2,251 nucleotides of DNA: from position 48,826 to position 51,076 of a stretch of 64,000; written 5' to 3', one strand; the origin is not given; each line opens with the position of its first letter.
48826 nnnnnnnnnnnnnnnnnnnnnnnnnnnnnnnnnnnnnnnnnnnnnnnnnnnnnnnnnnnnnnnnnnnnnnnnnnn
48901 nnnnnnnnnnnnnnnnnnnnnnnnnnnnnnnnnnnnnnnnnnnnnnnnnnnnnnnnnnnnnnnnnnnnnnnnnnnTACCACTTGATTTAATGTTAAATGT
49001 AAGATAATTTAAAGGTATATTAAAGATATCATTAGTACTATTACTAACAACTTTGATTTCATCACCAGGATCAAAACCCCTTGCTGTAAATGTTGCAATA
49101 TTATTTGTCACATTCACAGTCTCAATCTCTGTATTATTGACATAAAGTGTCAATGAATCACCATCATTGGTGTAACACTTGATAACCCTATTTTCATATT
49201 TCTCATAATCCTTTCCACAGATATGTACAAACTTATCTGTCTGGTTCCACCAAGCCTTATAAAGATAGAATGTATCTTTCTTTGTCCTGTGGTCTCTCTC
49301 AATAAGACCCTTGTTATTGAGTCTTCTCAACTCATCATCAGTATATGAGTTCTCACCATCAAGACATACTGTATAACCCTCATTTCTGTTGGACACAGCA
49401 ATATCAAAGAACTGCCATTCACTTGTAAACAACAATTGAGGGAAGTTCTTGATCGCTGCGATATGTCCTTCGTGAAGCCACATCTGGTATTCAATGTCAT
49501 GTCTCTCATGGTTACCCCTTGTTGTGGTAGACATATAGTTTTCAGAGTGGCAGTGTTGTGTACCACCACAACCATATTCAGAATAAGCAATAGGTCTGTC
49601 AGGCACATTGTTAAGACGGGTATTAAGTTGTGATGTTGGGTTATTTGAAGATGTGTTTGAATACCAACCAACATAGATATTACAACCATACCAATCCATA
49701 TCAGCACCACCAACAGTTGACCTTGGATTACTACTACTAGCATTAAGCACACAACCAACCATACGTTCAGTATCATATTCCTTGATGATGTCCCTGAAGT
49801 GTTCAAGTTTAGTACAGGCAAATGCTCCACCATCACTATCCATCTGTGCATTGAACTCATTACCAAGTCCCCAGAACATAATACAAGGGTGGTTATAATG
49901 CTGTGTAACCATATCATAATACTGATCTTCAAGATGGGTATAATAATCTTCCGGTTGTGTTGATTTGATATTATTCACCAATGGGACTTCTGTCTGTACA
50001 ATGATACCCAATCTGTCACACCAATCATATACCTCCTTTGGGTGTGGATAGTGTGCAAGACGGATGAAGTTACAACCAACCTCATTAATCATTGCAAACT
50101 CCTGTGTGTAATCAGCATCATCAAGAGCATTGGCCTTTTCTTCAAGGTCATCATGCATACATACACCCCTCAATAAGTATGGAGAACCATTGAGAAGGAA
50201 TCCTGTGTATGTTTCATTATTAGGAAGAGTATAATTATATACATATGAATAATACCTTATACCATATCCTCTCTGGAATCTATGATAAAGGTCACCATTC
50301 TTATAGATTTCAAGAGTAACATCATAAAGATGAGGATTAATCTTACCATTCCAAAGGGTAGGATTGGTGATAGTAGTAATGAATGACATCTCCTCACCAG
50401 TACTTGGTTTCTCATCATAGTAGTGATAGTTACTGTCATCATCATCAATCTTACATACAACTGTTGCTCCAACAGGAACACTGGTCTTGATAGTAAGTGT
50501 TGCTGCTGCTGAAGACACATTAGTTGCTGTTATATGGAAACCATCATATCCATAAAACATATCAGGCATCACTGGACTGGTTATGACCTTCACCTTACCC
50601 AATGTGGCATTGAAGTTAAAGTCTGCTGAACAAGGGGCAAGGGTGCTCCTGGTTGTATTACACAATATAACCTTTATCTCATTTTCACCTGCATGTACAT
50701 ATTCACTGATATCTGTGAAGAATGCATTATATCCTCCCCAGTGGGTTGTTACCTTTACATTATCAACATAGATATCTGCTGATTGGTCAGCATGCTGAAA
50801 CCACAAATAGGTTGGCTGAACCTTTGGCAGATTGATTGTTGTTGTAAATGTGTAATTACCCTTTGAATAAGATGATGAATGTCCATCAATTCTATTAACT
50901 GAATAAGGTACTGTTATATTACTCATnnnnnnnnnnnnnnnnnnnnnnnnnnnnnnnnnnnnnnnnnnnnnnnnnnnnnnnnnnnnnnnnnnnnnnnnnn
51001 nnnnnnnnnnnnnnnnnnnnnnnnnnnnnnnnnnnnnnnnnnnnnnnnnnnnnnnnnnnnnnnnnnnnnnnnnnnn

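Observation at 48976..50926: Intact GH2 glycoside hydrolase as the N-terminal domain of a giant LRR protein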

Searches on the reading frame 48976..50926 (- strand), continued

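Call 14: find_encoding_contigs(protein=P0028, flank=10000, max_places=3)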
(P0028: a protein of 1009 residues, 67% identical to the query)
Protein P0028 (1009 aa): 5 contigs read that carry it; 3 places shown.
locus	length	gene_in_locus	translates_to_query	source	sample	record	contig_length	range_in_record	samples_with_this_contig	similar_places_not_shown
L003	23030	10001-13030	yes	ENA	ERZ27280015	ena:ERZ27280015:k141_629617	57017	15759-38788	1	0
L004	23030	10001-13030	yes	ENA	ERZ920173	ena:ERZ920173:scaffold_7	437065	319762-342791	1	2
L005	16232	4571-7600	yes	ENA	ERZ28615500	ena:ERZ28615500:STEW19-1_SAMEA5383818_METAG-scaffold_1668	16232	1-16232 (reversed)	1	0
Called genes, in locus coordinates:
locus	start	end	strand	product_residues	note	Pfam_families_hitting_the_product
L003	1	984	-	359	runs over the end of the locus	PF00438:S-AdoMet_synt_N, PF02772:S-AdoMet_synt_M (weak), PF02773:S-AdoMet_synt_C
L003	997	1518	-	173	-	-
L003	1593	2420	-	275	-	-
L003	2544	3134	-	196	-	-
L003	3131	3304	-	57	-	-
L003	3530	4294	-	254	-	PF00210:Ferritin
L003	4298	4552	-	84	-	-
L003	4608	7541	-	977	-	PF03104:DNA_pol_B_exo1, PF00136:DNA_pol_B, PF20286:divDNApol (weak)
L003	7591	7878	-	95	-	-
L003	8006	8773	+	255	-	-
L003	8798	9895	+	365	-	PF13290:CHB_HEX_C_1, PF13287:Fn3_assoc (weak)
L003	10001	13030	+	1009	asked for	PF02837:Glyco_hydro_2_N (faint), PF00703:Glyco_hydro_2, PF02836:Glyco_hydro_2_C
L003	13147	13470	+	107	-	-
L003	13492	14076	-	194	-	-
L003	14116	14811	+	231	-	-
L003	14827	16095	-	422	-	PF12789:PTR (faint)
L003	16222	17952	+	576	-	-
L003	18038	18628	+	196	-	-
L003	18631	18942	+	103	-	-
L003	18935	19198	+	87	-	-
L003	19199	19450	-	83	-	-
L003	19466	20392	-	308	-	-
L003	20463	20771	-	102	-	-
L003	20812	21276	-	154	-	-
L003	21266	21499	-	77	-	-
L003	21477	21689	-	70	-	-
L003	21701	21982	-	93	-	-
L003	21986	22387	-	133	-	-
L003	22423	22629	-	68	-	-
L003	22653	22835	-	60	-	-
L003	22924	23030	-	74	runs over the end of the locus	-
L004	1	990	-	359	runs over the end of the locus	PF00438:S-AdoMet_synt_N, PF02772:S-AdoMet_synt_M (weak), PF02773:S-AdoMet_synt_C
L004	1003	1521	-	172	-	-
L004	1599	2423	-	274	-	-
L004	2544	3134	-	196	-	-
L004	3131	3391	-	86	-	-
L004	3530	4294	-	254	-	PF00210:Ferritin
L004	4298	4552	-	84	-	-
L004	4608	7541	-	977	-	PF03104:DNA_pol_B_exo1, PF00136:DNA_pol_B, PF20286:divDNApol (weak)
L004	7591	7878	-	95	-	-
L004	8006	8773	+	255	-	-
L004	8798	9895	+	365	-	PF13290:CHB_HEX_C_1, PF13287:Fn3_assoc (weak)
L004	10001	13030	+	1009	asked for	PF02837:Glyco_hydro_2_N (faint), PF00703:Glyco_hydro_2, PF02836:Glyco_hydro_2_C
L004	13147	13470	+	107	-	-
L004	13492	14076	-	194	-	-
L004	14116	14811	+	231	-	-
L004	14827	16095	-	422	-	PF12789:PTR (faint)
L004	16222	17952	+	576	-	-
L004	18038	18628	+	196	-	-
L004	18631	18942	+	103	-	-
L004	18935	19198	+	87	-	-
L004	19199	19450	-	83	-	-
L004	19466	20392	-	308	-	-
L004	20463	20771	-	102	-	-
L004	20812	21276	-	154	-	-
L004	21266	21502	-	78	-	-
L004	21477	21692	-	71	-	-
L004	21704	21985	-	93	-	-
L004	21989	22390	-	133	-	-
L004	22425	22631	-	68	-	-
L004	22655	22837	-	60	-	-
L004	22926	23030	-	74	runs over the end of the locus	-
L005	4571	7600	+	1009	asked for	PF02837:Glyco_hydro_2_N (faint), PF00703:Glyco_hydro_2, PF02836:Glyco_hydro_2_C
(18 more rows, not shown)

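Call 21: find_related_loci(query=A1, collection=viral_contigs, flank=6000)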
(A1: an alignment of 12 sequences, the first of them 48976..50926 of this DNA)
Query A1 (650 aa) in viral_contigs; peptide patterns used: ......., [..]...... (x = any residue, [..] = any of these).
59 stretches matched a pattern; 29 encode a relative of the query (tblastn E <= 1e-3); 26 distinct loci.
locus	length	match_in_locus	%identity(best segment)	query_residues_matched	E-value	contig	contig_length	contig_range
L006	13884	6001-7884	67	4-635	0e+0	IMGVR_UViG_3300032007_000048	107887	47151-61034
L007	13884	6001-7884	67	4-635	0e+0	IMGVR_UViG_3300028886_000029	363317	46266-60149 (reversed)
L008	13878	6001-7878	65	4-635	0e+0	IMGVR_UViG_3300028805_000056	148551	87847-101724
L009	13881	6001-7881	64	4-635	0e+0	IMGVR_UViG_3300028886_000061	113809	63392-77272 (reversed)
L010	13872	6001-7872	66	4-626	0e+0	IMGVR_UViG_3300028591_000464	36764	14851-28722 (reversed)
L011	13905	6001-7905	65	4-642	0e+0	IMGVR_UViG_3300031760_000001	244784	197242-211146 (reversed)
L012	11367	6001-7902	65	4-635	0e+0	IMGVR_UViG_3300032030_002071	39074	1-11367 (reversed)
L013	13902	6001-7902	65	4-635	0e+0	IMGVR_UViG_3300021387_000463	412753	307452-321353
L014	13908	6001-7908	63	4-644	0e+0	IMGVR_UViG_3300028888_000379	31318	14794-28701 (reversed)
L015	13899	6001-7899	63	4-637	0e+0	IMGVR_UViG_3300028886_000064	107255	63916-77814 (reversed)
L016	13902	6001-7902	64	4-635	0e+0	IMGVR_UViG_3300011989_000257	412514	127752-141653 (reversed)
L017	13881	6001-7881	63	4-635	0e+0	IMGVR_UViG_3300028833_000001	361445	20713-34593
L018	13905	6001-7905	62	4-635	0e+0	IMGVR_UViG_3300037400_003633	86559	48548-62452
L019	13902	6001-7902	64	4-635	0e+0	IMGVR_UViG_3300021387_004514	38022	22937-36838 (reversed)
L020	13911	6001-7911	64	4-639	0e+0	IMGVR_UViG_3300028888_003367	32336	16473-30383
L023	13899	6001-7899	59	3-637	0e+0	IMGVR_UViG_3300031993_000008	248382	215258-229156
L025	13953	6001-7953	56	2-637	0e+0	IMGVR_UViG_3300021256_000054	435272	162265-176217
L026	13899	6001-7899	62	4-637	0e+0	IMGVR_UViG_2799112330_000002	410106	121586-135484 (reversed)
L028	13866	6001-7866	69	4-626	0e+0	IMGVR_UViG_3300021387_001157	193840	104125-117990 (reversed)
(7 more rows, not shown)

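Call 34: find_related_loci(query=A1, collection=genome_contigs, flank=5000)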
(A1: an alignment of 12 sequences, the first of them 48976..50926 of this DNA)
Query A1 (650 aa) in genome_contigs; peptide patterns used: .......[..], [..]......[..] (x = any residue, [..] = any of these).
73 stretches matched a pattern; 37 encode a relative of the query (tblastn E <= 1e-3); 35 distinct loci.
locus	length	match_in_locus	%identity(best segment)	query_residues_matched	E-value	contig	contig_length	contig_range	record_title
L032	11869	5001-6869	68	2-635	0e+0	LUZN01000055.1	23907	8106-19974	MAG: Bacteroidales bacterium Bact_22 Bact_22_contig_2192, whole genome shotgun sequence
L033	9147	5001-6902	67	2-640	0e+0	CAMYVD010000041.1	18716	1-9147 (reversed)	MAG TPA_asm: uncultured Bacteroidales bacterium isolate SRR10912534_bin.43_metaWRAP_v1.3_MAG genome assembly, contig: ER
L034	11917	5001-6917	67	2-643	0e+0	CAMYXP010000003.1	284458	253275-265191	MAG TPA_asm: uncultured Bacteroidales bacterium isolate SRR10912533_bin.30_metaWRAP_v1.3_MAG genome assembly, contig: ER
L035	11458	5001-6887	67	4-633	0e+0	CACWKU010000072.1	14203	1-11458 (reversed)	uncultured bacterium isolate RUG10674 genome assembly, contig: RUG10674_asm_72, whole genome shotgun sequence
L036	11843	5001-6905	67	4-643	0e+0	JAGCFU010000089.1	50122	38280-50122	MAG: Bacteroidales bacterium isolate RGIG9752 Yak_Omasum-4__c1042783, whole genome shotgun sequence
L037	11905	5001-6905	66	4-633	0e+0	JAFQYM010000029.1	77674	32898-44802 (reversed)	MAG: Kiritimatiellae bacterium isolate RGIG2266 Goat_Duodenum-3__c433, whole genome shotgun sequence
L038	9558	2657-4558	66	4-633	0e+0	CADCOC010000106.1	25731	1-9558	uncultured bacterium isolate RUG14821 genome assembly, contig: RUG14821_asm_106, whole genome shotgun sequence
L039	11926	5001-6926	65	2-632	0e+0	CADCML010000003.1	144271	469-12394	MAG: uncultured Bacteroidia bacterium isolate RUG14786 genome assembly, contig: RUG14786_asm_3, whole genome shotgun seq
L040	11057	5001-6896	65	4-633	0e+0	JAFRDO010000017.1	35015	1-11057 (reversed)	MAG: Kiritimatiellae bacterium isolate RGIG2398 Goat_Ileum-4__c45094, whole genome shotgun sequence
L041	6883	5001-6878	66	4-626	0e+0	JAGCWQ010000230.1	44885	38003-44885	MAG: Paludibacteraceae bacterium isolate RGIG10190 Yak_Rumen-5__c2216307, whole genome shotgun sequence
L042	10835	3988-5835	65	4-626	0e+0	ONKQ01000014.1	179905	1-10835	uncultured Bacteroidales bacterium isolate RUG390 genome assembly, contig: scaffold_93, whole genome shotgun sequence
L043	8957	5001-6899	65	4-633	0e+0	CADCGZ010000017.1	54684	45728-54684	uncultured bacterium isolate RUG14632 genome assembly, contig: RUG14632_asm_17, whole genome shotgun sequence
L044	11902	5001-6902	64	4-644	0e+0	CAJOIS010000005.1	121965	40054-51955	uncultured Bacteroidales bacterium isolate Red_deer_4_mag_37 genome assembly, contig: scaffold_316, whole genome shotgun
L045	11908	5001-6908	63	4-644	0e+0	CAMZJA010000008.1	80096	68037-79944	MAG TPA_asm: uncultured Bacteroidales bacterium isolate SRR10912535_bin.87_metaWRAP_v1.3_MAG genome assembly, contig: ER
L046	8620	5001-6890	63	4-635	0e+0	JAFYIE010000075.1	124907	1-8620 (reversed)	MAG: Bacteroidales bacterium isolate RGIG7113 Water_buffalos_Abomasum-3__c111465, whole genome shotgun sequence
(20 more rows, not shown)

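Call 43: find_encoding_contigs(protein=P0110, flank=5000, max_places=2)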
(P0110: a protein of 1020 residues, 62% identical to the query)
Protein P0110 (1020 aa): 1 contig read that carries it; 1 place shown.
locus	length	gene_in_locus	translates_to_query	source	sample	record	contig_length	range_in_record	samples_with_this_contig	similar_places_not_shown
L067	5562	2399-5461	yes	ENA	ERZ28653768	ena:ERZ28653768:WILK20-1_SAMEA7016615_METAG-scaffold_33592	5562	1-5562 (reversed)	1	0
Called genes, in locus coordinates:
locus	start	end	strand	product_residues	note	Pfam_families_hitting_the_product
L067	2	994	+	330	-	?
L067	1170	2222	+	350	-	-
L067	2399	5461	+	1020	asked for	PF00703:Glyco_hydro_2, PF02836:Glyco_hydro_2_C, PF18962:Por_Secre_tail (weak)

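Call 52: predict_structure(alignment_id=A2)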
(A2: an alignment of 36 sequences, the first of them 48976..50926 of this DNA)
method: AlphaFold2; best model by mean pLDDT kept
length: 650 residues; sequences in the alignment: 36
mean_pLDDT: 86.5   pTM: 0.89
mean pLDDT of the five models: 86.5, 86.2, 85.1, 85.0, 82.5
residues with pLDDT >= 90: 381; 70-90: 186; 50-70: 63; < 50: 20
segments of 3 or more residues with pLDDT < 50: 1-3, 12-14, 510-513, 641-650
pLDDT, mean of each block of 10 residues (from residue 1): 56 52 85 93 87 96 84 96 91 65 70 92 95 95 97 97 89 97 96 88 97 96 96 94 96 86 72 88 92 84 95 86 86 91 96 88 69 95 95 90 92 93 89 95 94 76 83 79 92 96 75 62 78 68 71 92 92 80 94 97 96 94 95 87 36
secondary structure, 60 per line:
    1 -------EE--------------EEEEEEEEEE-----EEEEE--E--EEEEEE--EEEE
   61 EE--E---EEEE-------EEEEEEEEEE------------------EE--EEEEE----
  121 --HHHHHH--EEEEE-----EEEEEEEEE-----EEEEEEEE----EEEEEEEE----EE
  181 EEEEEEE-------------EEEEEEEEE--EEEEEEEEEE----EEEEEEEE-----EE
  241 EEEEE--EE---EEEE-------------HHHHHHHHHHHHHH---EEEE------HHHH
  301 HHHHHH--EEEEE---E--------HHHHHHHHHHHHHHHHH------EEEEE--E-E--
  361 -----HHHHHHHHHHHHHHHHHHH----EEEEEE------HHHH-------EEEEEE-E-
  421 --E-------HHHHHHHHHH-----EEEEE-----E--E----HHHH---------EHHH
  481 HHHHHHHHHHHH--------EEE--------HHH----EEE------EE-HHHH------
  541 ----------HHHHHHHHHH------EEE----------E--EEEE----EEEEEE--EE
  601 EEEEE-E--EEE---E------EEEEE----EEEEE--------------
elements in order: E24-33 E39-43 E49-54 E57-62 E69-72 E80-89 E112-116 H123-128 E131-135 E141-149 E155-162 E167-174 E179-187 E201-209 E212-221 E226-233 E239-245 E253-256 H270-283 E287-290 H297-306 E309-313 H326-342 E349-353 H366-384 E389-394 H401-404 E412-417 H431-440 E446-450 H464-467 H478-492 E501-503 E519-521 H531-534 H551-560 E567-569 E583-586 E591-596 E599-605 E610-612 E623-627 E632-636

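Call 55: fold_search(model_id=the predicted structure, library=pdb)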
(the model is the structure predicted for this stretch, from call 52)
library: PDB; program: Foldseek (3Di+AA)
matches with E <= 10: 1825; with E <= 0.001: 557
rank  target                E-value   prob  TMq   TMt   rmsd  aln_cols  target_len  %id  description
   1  8dhe_C                6.7e-49  1.00  0.82  0.81   4.0       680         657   25  Tannerella forsythia beta-glucuronidase (mL1) (released 2023-05-17)
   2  8dhe_A                3.4e-48  1.00  0.83  0.82   3.8       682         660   24  Tannerella forsythia beta-glucuronidase (mL1) (released 2023-05-17)
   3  6mvf_A                4.5e-48  1.00  0.82  0.83   3.3       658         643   27  Crystal structure of FMN-binding beta-glucuronidase from Facaelibacterium prausnitzii L2-6 (released 2019-01-30)
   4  5uj6_A                1.2e-47  1.00  0.81  0.63   3.8       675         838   25  Crystal Structure of Bacteroides Uniformis beta-glucuronidase (released 2017-06-28)
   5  6mvg_A                1.6e-47  1.00  0.82  0.84   3.5       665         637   25  Crystal structure of FMN-binding beta-glucuronidase from Ruminococcus gnavus (released 2019-01-30)
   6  6mvg_B                3.6e-47  1.00  0.81  0.83   3.5       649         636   26  Crystal structure of FMN-binding beta-glucuronidase from Ruminococcus gnavus (released 2019-01-30)
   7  5uj6_B                4.5e-47  1.00  0.81  0.63   3.9       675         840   25  Crystal Structure of Bacteroides Uniformis beta-glucuronidase (released 2017-06-28)
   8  6d8g_A                6.3e-47  1.00  0.81  0.64   3.9       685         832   24  D341A D367A calcium binding mutant of Bacteroides uniformis beta-glucuronidase 2 (released 2018-10-17)
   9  6d50_A                7.1e-47  1.00  0.81  0.63   3.9       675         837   24  Bacteroides uniforms beta-glucuronidase 2 bound to D-glucaro-1,5-lactone (released 2018-10-17)
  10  6mvh_A                7.5e-47  1.00  0.81  0.83   4.0       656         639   26  Crystal structure of FMN-binding beta-glucuronidase from Roseburia hominis (released 2019-01-30)
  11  6mvh_B                1.1e-46  1.00  0.81  0.83   4.4       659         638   26  Crystal structure of FMN-binding beta-glucuronidase from Roseburia hominis (released 2019-01-30)
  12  3fn9_A                1.4e-46  1.00  0.81  0.78   3.6       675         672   23  Crystal structure of putative beta-galactosidase from bacteroides fragilis (released 2009-01-13)
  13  6mvg_C                2.9e-46  1.00  0.81  0.82   4.0       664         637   25  Crystal structure of FMN-binding beta-glucuronidase from Ruminococcus gnavus (released 2019-01-30)
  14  5z1a                  3.2e-46  1.00  0.82  0.82   3.5       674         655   24  The crystal structure of Bacteroides fragilis beta-glucuronidase in complex with uronic isofagomine (released 2018-12-12)
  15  8ges_A                3.8e-46  1.00  0.82  0.83   4.3       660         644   27  R. hominis 2 beta-glucuronidase bound to UNC10201652-glucuronide (released 2024-02-14)
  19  7kgz_B                9.4e-46  1.00  0.81  0.83   3.4       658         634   27  FMN-binding beta-glucuronidase from Roseburia hominis (released 2021-11-10)
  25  7kgz_A                1.6e-44  1.00  0.80  0.82   3.6       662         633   27  FMN-binding beta-glucuronidase from Roseburia hominis (released 2021-11-10)
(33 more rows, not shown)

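Call 68: search_protein_families(library=phrogs, proteins=[L025:752-2134:+, L025:2633-4204:+, L025:4232-5806:+, L025:32-679:+, L025:10631-11686:-, L013:8-922:+, L013:1005-2885:+, L013:8036-11452:+, L013:11631-12305:+, L013:2989-6000:+], max_evalue=0.001)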
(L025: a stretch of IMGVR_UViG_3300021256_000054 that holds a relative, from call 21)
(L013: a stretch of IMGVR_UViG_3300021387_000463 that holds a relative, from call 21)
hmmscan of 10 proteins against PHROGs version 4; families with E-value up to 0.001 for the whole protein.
L025:752-2134:+ (460 aa): 2 families
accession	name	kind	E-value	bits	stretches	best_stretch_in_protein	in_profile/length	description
phrog_551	-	DNA, RNA and nucleotide metabolism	1.3e-102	345.6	1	2-458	5-456/701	DNA topoisomerase II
phrog_20354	-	DNA, RNA and nucleotide metabolism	5.6e-12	47.2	1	3-133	2-132/142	DNA topoisomerase II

L025:2633-4204:+ (523 aa): 0 families

L025:4232-5806:+ (524 aa): 0 families

L025:32-679:+ (215 aa): 0 families

L025:10631-11686:- (351 aa): 6 families
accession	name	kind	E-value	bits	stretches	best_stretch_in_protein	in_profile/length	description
phrog_97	-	other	1.3e-89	302.7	2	8-237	8-256/506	UvsX-like recombinase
phrog_8337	-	DNA, RNA and nucleotide metabolism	7.7e-31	108.5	1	33-257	35-266/273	DNA repair protein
phrog_9666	-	unknown function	9.4e-26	91.2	1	80-307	487-737/779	-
phrog_19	-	DNA, RNA and nucleotide metabolism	2.2e-07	31.2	1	39-125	327-416/621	DnaB-like replicative helicase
phrog_239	-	DNA, RNA and nucleotide metabolism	3.5e-06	27.3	1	60-124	352-417/801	DNA primase/helicase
phrog_1366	-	unknown function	1.8e-05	25.4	1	68-153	16-98/307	-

L013:8-922:+ (304 aa): 2 families
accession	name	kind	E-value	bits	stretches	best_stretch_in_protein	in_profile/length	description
phrog_18805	-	unknown function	2.6e-55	189.1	3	61-197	258-398/457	-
phrog_35892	-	unknown function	4e-52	178.1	4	139-208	369-438/1181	-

L013:1005-2885:+ (626 aa): 0 families

L013:8036-11452:+ (1138 aa): 4 families
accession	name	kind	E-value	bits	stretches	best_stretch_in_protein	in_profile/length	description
phrog_25468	-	unknown function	5.6e-109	366.4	8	597-677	90-171/528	-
phrog_14251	-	unknown function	2e-10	40.9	1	223-310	253-344/539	-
phrog_3279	-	tail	4.1e-07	30.9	1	578-799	118-349/396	tail fiber protein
phrog_23100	-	unknown function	4.1e-05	25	0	324-355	43-74/80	-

L013:11631-12305:+ (224 aa): 0 families

L013:2989-6000:+ (1004 aa): 0 families
